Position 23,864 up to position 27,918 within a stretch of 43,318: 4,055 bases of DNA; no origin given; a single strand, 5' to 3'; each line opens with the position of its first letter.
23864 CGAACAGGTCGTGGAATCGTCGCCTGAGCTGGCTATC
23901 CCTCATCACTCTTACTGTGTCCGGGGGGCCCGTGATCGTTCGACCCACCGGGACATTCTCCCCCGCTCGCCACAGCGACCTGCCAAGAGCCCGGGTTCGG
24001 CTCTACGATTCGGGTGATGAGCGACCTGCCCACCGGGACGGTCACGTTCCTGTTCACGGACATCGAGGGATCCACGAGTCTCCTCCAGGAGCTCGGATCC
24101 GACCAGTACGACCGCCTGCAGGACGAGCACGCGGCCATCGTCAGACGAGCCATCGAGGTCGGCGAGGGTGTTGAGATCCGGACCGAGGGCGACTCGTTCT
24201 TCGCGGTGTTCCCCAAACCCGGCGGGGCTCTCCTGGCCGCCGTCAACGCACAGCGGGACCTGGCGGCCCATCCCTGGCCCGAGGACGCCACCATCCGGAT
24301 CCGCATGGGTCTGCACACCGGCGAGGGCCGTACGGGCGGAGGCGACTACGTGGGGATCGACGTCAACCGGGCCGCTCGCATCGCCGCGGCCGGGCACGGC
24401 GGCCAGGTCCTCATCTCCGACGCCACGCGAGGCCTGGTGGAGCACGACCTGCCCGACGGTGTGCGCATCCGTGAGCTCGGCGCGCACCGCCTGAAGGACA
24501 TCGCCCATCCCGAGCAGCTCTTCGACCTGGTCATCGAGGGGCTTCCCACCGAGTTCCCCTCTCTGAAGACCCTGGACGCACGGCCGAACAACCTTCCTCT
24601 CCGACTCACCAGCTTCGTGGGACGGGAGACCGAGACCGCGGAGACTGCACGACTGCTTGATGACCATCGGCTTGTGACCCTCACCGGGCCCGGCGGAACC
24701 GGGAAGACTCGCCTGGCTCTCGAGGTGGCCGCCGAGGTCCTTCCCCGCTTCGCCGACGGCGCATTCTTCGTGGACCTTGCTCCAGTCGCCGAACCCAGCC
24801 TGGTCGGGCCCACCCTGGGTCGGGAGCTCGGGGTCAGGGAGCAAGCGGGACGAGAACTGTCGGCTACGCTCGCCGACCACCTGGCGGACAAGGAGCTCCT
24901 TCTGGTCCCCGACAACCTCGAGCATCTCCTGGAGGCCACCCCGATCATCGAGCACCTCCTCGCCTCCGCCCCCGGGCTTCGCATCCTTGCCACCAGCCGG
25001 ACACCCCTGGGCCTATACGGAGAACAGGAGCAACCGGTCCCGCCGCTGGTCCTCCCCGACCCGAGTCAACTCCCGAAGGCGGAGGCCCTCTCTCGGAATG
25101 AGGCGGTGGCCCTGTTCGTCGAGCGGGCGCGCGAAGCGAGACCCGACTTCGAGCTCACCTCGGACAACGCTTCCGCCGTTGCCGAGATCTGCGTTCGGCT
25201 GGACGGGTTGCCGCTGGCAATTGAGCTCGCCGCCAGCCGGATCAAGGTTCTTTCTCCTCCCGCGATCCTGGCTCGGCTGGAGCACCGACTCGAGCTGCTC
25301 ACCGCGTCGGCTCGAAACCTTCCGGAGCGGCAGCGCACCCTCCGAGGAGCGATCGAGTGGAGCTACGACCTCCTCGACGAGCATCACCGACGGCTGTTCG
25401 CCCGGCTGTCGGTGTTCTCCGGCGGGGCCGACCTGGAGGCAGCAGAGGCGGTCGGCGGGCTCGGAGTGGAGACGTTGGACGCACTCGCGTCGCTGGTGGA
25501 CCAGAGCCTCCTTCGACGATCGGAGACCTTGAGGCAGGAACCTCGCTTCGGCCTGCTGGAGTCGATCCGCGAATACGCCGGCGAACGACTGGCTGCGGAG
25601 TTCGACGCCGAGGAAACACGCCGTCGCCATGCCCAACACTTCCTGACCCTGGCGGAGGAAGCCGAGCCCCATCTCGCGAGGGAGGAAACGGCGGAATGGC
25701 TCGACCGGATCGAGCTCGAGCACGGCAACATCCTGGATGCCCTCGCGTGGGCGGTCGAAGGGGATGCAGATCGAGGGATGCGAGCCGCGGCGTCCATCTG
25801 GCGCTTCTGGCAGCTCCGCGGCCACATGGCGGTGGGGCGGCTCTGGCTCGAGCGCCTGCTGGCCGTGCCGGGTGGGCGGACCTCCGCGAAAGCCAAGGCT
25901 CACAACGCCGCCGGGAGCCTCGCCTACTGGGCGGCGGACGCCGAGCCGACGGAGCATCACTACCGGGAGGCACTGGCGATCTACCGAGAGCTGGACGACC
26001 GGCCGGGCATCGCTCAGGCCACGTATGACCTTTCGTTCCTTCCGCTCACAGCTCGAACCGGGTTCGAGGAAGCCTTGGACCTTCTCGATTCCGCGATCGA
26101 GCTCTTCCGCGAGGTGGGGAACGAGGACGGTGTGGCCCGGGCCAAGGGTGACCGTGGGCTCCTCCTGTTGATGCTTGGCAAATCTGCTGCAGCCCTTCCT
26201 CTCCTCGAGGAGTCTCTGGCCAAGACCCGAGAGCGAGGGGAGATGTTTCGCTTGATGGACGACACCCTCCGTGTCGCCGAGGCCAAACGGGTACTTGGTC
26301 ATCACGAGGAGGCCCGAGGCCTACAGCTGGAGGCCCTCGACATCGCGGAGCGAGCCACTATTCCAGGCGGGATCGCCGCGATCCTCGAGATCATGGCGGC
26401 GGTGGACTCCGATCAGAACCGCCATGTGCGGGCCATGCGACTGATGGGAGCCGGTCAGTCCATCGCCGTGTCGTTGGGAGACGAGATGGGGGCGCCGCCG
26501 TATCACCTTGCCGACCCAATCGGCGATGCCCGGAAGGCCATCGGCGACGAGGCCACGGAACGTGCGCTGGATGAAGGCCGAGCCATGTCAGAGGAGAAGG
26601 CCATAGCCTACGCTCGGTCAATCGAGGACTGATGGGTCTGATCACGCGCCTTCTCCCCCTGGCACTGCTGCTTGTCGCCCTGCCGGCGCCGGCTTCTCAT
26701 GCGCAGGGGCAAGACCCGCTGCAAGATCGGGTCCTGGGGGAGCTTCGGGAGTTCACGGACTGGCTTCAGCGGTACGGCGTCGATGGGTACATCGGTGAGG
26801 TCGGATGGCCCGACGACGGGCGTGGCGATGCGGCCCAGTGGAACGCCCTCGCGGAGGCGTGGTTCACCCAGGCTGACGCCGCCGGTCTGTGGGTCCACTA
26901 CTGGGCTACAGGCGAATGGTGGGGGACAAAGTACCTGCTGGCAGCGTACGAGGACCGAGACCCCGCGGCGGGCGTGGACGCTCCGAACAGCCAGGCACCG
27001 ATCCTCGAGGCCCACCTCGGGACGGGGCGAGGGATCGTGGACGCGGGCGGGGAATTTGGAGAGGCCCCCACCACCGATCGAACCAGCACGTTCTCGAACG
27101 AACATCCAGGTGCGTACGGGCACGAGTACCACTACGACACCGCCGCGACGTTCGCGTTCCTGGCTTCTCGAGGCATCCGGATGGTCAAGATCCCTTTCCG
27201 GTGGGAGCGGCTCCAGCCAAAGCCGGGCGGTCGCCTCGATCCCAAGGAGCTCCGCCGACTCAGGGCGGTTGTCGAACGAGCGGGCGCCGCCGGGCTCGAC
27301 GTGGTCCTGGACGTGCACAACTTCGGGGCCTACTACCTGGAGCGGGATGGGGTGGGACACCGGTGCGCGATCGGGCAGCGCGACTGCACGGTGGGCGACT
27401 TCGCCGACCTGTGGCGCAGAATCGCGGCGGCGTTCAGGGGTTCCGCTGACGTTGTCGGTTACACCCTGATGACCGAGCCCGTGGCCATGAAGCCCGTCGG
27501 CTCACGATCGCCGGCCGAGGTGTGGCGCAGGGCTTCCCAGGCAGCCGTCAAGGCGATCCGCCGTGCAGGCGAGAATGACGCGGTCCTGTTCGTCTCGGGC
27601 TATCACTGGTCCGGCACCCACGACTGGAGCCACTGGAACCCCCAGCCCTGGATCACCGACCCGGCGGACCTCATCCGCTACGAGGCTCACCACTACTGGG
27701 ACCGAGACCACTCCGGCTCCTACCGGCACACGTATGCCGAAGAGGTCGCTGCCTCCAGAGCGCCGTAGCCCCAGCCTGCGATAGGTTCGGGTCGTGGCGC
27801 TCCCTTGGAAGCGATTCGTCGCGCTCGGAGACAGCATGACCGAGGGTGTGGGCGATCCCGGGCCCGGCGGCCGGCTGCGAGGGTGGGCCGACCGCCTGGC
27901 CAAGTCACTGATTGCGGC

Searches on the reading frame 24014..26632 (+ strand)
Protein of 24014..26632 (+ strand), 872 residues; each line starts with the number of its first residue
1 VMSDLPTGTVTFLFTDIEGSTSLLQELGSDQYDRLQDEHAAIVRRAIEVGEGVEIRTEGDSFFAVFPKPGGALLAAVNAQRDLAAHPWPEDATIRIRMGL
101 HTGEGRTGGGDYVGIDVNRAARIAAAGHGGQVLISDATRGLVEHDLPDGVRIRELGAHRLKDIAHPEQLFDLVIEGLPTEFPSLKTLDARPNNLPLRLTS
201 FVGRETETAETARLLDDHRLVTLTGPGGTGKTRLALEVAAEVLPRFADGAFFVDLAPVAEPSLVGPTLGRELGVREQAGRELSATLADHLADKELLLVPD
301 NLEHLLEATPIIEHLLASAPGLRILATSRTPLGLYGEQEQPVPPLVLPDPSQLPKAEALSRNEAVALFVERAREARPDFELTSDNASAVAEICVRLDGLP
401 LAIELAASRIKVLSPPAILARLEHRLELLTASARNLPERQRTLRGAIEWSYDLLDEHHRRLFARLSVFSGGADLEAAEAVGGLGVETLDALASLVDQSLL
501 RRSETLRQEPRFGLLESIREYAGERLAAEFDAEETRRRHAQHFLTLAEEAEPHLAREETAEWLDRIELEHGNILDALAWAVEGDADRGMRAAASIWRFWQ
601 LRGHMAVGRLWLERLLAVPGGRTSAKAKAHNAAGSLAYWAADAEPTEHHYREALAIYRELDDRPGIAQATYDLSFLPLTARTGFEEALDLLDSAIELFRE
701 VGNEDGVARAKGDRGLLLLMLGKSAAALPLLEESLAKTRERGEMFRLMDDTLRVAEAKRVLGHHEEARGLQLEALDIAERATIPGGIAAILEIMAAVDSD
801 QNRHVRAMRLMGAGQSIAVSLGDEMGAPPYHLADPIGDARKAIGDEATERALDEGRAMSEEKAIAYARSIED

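Call 80: search_protein_families(library=pfam, proteins=[window:24014-26632:+], max_evalue=0.00001)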
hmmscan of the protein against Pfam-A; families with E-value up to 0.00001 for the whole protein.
window:24014-26632:+ (872 aa): 4 families
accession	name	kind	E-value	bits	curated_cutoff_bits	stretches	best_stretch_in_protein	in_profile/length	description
PF13424.12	TPR_12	-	1.5e-14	54.4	30.1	1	684-736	19-73/77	Tetratricopeptide repeat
PF00211.25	Guanylate_cyc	-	3e-10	40.4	21.9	1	6-143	5-156/183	Adenylate and Guanylate cyclase catalytic domain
PF13191.12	AAA_16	-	3.4e-07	31.3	32.6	1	201-377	2-133/167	AAA ATPase domain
PF13401.12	AAA_22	-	3.3e-06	27.9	27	1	217-315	4-104/130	AAA domain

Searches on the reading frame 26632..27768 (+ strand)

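Call 80: search_protein_families(library=pfam, proteins=[window:26632-27768:+], max_evalue=0.00001)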
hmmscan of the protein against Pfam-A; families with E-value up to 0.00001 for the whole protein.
window:26632-27768:+ (378 aa): 1 family
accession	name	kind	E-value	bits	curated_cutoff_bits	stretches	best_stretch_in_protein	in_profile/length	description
PF00150.24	Cellulase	-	7.7e-32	111.3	23.5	1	156-365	13-205/272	Cellulase (glycosyl hydrolase family 5)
